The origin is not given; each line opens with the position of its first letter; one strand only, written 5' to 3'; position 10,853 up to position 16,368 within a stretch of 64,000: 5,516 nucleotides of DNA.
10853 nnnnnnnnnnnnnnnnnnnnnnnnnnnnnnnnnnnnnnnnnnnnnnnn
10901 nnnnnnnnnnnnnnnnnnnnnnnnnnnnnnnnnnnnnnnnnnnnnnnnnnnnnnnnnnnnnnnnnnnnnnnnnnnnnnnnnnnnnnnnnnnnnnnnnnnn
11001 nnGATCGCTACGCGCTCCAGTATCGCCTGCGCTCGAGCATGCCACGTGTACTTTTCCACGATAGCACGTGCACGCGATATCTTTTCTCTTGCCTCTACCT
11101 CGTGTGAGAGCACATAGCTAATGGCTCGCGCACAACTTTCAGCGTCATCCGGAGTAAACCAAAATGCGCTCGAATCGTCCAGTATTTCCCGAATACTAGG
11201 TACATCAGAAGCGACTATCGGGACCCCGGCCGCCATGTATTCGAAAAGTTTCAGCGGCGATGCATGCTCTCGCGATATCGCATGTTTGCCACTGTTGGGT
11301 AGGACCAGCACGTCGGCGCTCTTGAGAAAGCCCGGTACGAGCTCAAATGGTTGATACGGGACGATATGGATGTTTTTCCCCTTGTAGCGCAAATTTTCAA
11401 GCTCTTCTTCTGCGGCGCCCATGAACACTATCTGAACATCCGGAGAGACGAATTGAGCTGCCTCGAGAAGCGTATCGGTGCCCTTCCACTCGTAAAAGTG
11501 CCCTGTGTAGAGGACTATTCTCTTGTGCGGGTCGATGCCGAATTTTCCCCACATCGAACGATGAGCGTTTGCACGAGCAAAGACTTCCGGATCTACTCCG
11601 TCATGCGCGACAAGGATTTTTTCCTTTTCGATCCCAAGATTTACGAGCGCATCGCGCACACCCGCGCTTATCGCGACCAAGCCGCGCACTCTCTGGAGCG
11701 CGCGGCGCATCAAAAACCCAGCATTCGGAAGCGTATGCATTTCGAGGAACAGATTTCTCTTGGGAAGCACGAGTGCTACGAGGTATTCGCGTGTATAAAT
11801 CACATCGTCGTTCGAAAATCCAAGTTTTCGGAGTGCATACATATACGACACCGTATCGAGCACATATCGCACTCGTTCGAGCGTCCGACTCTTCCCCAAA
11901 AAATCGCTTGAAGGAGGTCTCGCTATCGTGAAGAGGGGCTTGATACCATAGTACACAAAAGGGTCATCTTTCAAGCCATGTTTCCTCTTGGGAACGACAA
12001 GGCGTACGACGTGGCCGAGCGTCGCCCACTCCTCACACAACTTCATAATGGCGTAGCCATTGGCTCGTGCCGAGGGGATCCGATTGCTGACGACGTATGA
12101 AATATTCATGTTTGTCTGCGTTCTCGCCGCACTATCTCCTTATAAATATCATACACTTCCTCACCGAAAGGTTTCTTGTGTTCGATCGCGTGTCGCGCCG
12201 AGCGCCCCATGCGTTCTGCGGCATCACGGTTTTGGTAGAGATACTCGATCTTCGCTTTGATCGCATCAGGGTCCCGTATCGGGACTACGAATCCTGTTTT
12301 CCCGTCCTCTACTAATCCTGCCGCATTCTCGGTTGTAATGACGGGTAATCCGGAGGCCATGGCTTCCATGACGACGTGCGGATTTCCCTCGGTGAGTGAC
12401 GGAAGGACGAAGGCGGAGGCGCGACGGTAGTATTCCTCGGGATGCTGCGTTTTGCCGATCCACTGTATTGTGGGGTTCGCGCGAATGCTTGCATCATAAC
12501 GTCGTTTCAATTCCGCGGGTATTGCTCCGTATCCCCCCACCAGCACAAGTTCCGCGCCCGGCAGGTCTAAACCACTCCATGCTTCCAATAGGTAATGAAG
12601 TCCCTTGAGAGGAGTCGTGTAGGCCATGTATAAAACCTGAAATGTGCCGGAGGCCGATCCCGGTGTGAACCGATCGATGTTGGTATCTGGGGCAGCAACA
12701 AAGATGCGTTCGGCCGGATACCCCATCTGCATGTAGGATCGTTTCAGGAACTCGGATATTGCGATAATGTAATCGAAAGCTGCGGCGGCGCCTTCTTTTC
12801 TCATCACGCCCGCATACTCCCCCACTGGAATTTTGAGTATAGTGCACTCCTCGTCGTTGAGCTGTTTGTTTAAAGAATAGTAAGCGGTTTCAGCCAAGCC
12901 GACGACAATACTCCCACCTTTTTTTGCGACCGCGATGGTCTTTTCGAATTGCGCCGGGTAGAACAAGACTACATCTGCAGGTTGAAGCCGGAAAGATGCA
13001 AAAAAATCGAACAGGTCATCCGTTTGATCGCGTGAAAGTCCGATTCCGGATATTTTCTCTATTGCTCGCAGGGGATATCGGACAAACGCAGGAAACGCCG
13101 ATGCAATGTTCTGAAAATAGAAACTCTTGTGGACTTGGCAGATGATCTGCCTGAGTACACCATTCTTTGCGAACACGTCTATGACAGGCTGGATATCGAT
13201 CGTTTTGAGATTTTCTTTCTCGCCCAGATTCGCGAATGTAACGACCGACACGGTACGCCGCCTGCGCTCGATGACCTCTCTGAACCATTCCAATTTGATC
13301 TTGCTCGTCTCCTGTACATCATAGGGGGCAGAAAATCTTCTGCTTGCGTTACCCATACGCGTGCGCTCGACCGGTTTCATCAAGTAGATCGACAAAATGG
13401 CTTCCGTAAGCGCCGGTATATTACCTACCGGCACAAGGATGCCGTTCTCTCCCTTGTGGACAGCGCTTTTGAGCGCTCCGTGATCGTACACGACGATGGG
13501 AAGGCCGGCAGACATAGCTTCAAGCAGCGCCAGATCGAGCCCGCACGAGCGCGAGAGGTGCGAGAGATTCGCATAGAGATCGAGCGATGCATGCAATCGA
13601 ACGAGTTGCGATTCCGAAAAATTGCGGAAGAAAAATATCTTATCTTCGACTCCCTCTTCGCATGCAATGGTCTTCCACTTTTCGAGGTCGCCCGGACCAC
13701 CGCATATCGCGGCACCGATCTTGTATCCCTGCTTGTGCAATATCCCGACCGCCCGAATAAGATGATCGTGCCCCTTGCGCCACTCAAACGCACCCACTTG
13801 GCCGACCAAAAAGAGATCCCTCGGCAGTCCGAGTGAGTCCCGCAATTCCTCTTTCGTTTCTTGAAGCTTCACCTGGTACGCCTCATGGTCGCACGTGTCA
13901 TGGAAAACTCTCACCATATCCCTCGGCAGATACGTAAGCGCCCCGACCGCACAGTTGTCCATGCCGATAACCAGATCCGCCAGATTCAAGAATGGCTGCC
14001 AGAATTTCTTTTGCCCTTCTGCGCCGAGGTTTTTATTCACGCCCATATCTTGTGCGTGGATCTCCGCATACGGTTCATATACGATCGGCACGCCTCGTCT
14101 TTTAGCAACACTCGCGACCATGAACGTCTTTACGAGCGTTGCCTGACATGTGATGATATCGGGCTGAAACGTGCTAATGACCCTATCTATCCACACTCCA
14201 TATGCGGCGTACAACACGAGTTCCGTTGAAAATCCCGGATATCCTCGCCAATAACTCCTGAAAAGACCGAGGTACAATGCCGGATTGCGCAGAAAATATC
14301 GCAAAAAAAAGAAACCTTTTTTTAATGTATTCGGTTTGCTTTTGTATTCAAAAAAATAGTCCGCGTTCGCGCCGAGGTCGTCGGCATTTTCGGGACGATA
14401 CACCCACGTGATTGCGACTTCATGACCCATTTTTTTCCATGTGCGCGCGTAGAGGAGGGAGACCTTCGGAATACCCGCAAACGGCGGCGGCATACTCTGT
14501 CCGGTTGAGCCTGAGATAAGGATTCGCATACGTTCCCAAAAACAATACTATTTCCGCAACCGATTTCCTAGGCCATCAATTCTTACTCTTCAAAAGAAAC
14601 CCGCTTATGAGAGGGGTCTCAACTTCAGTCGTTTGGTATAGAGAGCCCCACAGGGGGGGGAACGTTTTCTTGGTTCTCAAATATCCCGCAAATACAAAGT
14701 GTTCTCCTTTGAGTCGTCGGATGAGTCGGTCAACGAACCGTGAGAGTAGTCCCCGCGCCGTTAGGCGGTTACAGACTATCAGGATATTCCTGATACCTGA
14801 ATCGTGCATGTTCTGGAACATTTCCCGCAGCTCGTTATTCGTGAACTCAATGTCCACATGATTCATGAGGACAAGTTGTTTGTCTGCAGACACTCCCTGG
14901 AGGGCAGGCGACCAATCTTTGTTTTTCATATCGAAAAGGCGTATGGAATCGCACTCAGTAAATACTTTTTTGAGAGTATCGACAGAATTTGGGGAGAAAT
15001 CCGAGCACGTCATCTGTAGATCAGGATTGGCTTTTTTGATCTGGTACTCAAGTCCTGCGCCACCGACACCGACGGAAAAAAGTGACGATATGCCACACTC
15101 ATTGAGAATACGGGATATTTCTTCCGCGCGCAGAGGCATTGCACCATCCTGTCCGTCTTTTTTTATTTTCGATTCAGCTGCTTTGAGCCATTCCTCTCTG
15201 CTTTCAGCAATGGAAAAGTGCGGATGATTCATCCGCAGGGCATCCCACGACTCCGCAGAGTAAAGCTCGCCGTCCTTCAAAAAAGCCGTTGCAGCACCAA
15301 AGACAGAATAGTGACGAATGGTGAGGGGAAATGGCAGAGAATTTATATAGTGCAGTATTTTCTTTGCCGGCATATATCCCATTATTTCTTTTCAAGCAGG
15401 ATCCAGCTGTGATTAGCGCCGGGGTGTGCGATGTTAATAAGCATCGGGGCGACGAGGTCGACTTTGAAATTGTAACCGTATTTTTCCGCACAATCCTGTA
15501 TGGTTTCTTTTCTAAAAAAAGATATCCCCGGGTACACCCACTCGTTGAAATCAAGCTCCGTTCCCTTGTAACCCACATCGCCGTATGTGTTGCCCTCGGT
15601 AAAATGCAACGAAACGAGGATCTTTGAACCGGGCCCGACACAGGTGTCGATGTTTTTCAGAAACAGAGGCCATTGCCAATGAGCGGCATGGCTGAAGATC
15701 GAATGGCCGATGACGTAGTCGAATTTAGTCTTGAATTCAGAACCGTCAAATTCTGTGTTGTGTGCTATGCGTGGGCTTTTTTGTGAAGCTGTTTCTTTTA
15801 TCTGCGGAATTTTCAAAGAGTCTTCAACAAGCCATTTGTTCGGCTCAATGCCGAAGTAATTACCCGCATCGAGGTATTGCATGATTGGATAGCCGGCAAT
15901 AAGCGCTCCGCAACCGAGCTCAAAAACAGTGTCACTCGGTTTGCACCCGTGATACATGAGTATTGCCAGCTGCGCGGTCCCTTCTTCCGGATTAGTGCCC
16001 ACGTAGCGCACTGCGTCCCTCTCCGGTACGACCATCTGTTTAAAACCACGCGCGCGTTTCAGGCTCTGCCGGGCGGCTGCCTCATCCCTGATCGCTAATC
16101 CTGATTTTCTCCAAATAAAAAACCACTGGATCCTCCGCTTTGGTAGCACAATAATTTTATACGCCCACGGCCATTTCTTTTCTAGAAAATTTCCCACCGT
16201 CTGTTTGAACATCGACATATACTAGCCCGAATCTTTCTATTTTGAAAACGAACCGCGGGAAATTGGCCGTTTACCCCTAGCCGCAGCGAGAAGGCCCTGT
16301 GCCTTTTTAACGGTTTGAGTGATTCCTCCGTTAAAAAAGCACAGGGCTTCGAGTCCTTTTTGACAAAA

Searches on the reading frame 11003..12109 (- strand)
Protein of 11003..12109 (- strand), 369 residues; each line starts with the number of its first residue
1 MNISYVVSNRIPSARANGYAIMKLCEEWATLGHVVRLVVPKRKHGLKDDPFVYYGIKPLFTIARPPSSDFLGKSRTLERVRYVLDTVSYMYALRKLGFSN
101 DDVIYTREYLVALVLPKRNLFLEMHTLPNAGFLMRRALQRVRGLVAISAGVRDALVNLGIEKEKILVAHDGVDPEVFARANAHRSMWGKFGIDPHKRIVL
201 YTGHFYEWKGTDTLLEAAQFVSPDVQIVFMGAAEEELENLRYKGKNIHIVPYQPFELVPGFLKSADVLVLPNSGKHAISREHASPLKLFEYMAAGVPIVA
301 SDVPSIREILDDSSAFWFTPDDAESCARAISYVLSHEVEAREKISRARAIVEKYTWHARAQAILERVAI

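Call 7: search_protein_families(library=ncbifam, proteins=[window:11003-12109:-], max_evalue=0.00001)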
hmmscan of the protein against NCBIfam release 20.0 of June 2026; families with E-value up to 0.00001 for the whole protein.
window:11003-12109:- (369 aa): 20 families
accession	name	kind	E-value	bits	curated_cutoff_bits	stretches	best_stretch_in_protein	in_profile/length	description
TIGR04063.1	stp3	hypoth_equivalog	1.6e-25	89.8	442.05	1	135-361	152-386/397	TIGR04063 family PEP-CTERM/XrtA system glycosyltransferase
NF053787.1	GlcN_PG_synth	equivalog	2.2e-19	69.6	480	1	140-366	143-355/361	N-acetylglucosaminyl phosphatidylglycerol synthase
NF007640.0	PRK10307.1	subfamily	4.8e-19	68.6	276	1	133-350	164-386/411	WcaI family glycosyltransferase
TIGR04047.1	MSMEG_0565_glyc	hypoth_equivalog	8.2e-18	64.6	259.85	1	129-365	127-369/373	MSMEG_0565 family glycosyltransferase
TIGR02149.1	glgA_Coryne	subfamily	1.3e-15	57.5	302.4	1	133-363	137-383/391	glycogen synthase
NF047684.1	TeichurnBiosyTuaC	equivalog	1.9e-13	50.1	550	1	136-364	160-383/391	teichuronic acid biosynthesis protein TuaC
NF038298.1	EPS_HpsO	equivalog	1.3e-12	47.2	575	1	132-365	138-382/388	hormogonium polysaccharide biosynthesis glycosyltransferase HpsO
NF038295.1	EPS_HpsP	equivalog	1.4e-10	40.8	550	1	166-365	179-382/388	hormogonium polysaccharide biosynthesis glycosyltransferase HpsP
TIGR03088.1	stp2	hypoth_equivalog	3.1e-10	39.6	409.05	1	134-356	129-359/374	TIGR03088 family PEP-CTERM/XrtA system glycosyltransferase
NF047676.1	TeichurnBiosyTuaH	equivalog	7.3e-10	38.3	550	1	136-364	154-381/384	teichuronic acid biosynthesis protein TuaH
TIGR03449.1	mycothiol_MshA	equivalog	1e-09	37.8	462.5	1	152-365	177-398/406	D-inositol-3-phosphate glycosyltransferase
TIGR04005.1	wcaL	equivalog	6e-09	35.2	537.6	1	139-353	173-388/406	colanic acid biosynthesis glycosyltransferase WcaL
NF041010.1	glycosy_Agl16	equivalog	1.4e-08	34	575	1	130-365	123-346/352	glycosylation protein Agl16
NF053513.1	Gtran_IagA_BgsA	equivalog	6.1e-08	32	460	1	162-347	126-310/333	LTA glycolipid anchor biosynthesis glycosyltransferase, IagA/BgsA family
TIGR03999.1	thiol_BshA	equivalog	7.2e-08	31.7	273.7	1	136-354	140-357/375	N-acetyl-alpha-D-glucosaminyl L-malate synthase BshA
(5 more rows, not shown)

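Call 8: search_protein_families(library=pfam, proteins=[window:11003-12109:-], max_evalue=0.00001)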
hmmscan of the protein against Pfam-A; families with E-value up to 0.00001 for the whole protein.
window:11003-12109:- (369 aa): 4 families
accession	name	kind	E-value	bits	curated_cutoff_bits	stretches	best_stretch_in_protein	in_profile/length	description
PF00534.26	Glycos_transf_1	-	3.9e-23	82.3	26.4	1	189-346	8-167/172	Glycosyl transferases group 1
PF13692.12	Glyco_trans_1_4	-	2.3e-22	80.2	27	1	197-335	2-141/142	Glycosyl transferases group 1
PF13524.12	Glyco_trans_1_2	-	1.2e-14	54.9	25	1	215-365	6-144/144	Glycosyl transferase-like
PF13439.12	Glyco_transf_4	-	1.7e-09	38.4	28.5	1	21-175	8-169/170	Glycosyltransferase Family 4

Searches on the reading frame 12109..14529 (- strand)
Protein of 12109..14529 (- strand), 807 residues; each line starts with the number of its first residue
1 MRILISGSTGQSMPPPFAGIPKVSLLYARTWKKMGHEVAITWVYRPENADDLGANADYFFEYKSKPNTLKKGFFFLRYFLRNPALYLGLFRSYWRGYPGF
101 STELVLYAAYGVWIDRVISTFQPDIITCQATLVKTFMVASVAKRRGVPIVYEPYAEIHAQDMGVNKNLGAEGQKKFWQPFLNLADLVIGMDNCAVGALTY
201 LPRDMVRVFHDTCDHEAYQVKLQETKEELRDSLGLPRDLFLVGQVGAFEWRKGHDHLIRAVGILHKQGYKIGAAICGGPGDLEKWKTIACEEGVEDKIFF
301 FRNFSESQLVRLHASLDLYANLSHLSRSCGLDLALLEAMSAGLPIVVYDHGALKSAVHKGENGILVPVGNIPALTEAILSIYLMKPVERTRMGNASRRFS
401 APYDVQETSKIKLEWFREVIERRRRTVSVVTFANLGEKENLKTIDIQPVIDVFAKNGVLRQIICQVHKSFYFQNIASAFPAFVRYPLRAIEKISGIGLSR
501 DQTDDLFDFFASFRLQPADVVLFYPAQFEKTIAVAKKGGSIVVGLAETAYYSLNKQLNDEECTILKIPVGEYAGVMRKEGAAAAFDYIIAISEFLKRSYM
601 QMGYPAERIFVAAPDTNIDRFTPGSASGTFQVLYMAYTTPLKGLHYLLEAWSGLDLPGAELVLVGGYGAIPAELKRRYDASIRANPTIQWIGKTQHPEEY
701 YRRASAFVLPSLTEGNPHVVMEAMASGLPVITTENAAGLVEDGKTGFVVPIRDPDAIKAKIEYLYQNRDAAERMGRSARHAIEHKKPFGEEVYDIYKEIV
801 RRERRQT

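Call 7: search_protein_families(library=ncbifam, proteins=[window:12109-14529:-], max_evalue=0.00001)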
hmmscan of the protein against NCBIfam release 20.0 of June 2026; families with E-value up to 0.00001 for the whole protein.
window:12109-14529:- (807 aa): 33 families (the best 25 are shown)
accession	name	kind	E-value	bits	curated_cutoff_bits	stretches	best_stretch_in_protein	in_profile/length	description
NF041876.1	EPS_EpsE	equivalog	2.5e-36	125.8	400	2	626-785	211-379/389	exopolysaccharide biosynthesis GT4 family glycosyltransferase EpsE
TIGR04063.1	stp3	hypoth_equivalog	7.1e-32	110.8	442.05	2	113-399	83-374/397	TIGR04063 family PEP-CTERM/XrtA system glycosyltransferase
TIGR03088.1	stp2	hypoth_equivalog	2.2e-31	109.2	409.05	2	661-786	232-357/374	TIGR03088 family PEP-CTERM/XrtA system glycosyltransferase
TIGR03449.1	mycothiol_MshA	equivalog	4.4e-29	101.6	462.5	2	204-420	188-404/406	D-inositol-3-phosphate glycosyltransferase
TIGR02149.1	glgA_Coryne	subfamily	1.1e-22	80.7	302.4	2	631-799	206-390/391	glycogen synthase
TIGR03999.1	thiol_BshA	equivalog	1.2e-22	80.3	273.7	2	205-406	168-360/375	N-acetyl-alpha-D-glucosaminyl L-malate synthase BshA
NF047684.1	TeichurnBiosyTuaC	equivalog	1.8e-18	66.7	550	2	633-773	223-360/391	teichuronic acid biosynthesis protein TuaC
TIGR04005.1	wcaL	equivalog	3.2e-18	65.8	537.6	1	586-784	176-388/406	colanic acid biosynthesis glycosyltransferase WcaL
NF053787.1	GlcN_PG_synth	equivalog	1.2e-17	63.9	480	2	116-398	76-337/361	N-acetylglucosaminyl phosphatidylglycerol synthase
NF041010.1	glycosy_Agl16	equivalog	1.2e-17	63.8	575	1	583-784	132-335/352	glycosylation protein Agl16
NF038229.1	Glyco4_Geo_Pelo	equivalog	2.4e-16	59.7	400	1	626-799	158-336/338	GPMC system family 4 glycosyltransferase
NF038295.1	EPS_HpsP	equivalog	1.4e-15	57.2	550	1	629-785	207-370/388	hormogonium polysaccharide biosynthesis glycosyltransferase HpsP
TIGR04047.1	MSMEG_0565_glyc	hypoth_equivalog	5.2e-15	55.4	259.85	1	647-762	211-336/373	MSMEG_0565 family glycosyltransferase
NF007396.0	PRK09922.1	equivalog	6.3e-15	54.9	385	1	584-739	135-295/361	lipopolysaccharide 1,6-galactosyltransferase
TIGR04157.1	glyco_rSAM_CFB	subfamily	8.1e-15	54.7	400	1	640-783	238-390/406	TIGR04157 family glycosyltransferase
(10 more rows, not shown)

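Call 8: search_protein_families(library=pfam, proteins=[window:12109-14529:-], max_evalue=0.00001)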
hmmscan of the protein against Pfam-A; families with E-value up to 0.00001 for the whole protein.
window:12109-14529:- (807 aa): 6 families
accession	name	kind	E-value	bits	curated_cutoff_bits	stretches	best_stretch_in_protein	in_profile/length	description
PF00534.26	Glycos_transf_1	-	7.9e-59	198.5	26.4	2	618-780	4-171/172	Glycosyl transferases group 1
PF13692.12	Glyco_trans_1_4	-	3.2e-51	173.8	27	2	632-767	4-142/142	Glycosyl transferases group 1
PF20706.3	GT4-conflict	-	3.6e-11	43.1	26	0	614-781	179-371/385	Family 4 Glycosyltransferase in conflict systems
PF13524.12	Glyco_trans_1_2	-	1.2e-10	42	25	0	656-783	12-130/144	Glycosyl transferase-like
PF13439.12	Glyco_transf_4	-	2.8e-08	34.4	28.5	0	100-189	50-139/170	Glycosyltransferase Family 4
PF13579.12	Glyco_trans_4_4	-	5.4e-07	30.5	29.7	0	22-198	5-142/158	Glycosyl transferase 4-like domain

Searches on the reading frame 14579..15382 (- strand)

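Call 7: search_protein_families(library=ncbifam, proteins=[window:14579-15382:-], max_evalue=0.00001)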
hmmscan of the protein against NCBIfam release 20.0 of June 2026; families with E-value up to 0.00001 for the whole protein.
window:14579-15382:- (268 aa): 0 families

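Call 8: search_protein_families(library=pfam, proteins=[window:14579-15382:-], max_evalue=0.00001)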
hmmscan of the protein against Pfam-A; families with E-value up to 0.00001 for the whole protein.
window:14579-15382:- (268 aa): 0 families

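Call 20: search_protein_families(library=pfam, proteins=[window:14579-15382:-], max_evalue=0.01)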
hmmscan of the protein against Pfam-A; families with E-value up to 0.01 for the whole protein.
window:14579-15382:- (268 aa): 0 families

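Call 51: search_protein_families(library=ncbifam, proteins=[window:14579-15382:-], max_evalue=10)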
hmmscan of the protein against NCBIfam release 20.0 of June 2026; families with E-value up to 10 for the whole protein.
window:14579-15382:- (268 aa): 2 families
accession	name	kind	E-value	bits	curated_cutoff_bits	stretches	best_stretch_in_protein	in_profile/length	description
NF003380.0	PRK04457.1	equivalog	0.051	12.6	304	1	98-226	70-200/265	polyamine aminopropyltransferase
NF003840.0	PRK05421.1-2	equivalog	0.15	11.1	163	1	122-189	43-106/282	endonuclease/exonuclease/phosphatase family protein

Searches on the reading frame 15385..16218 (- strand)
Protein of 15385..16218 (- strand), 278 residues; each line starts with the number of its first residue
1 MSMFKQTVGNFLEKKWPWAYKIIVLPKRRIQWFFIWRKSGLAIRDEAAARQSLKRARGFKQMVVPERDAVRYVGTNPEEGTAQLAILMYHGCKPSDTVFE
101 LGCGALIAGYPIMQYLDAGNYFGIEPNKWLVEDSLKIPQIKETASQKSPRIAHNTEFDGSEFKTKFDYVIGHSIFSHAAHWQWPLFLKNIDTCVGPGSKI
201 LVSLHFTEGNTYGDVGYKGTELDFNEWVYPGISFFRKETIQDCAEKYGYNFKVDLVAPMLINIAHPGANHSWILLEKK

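Call 7: search_protein_families(library=ncbifam, proteins=[window:15385-16218:-], max_evalue=0.00001)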
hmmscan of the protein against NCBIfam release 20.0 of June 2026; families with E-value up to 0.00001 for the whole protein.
window:15385-16218:- (278 aa): 0 families

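Call 8: search_protein_families(library=pfam, proteins=[window:15385-16218:-], max_evalue=0.00001)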
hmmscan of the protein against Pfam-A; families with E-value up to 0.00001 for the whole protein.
window:15385-16218:- (278 aa): 1 family
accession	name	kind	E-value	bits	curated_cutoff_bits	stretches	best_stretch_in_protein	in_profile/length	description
PF13489.12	Methyltransf_23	-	3.6e-06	27.2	27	1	92-250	20-160/164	Methyltransferase domain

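Call 51: search_protein_families(library=ncbifam, proteins=[window:15385-16218:-], max_evalue=10)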
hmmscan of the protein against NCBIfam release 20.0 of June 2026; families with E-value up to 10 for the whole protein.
window:15385-16218:- (278 aa): 1 family
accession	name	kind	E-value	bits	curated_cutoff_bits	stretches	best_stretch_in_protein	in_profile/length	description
NF043040.1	corrin_prot_MT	hypoth_equivalog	0.2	11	180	1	92-202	38-147/216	corrinoid protein-associated methyltransferase CpaM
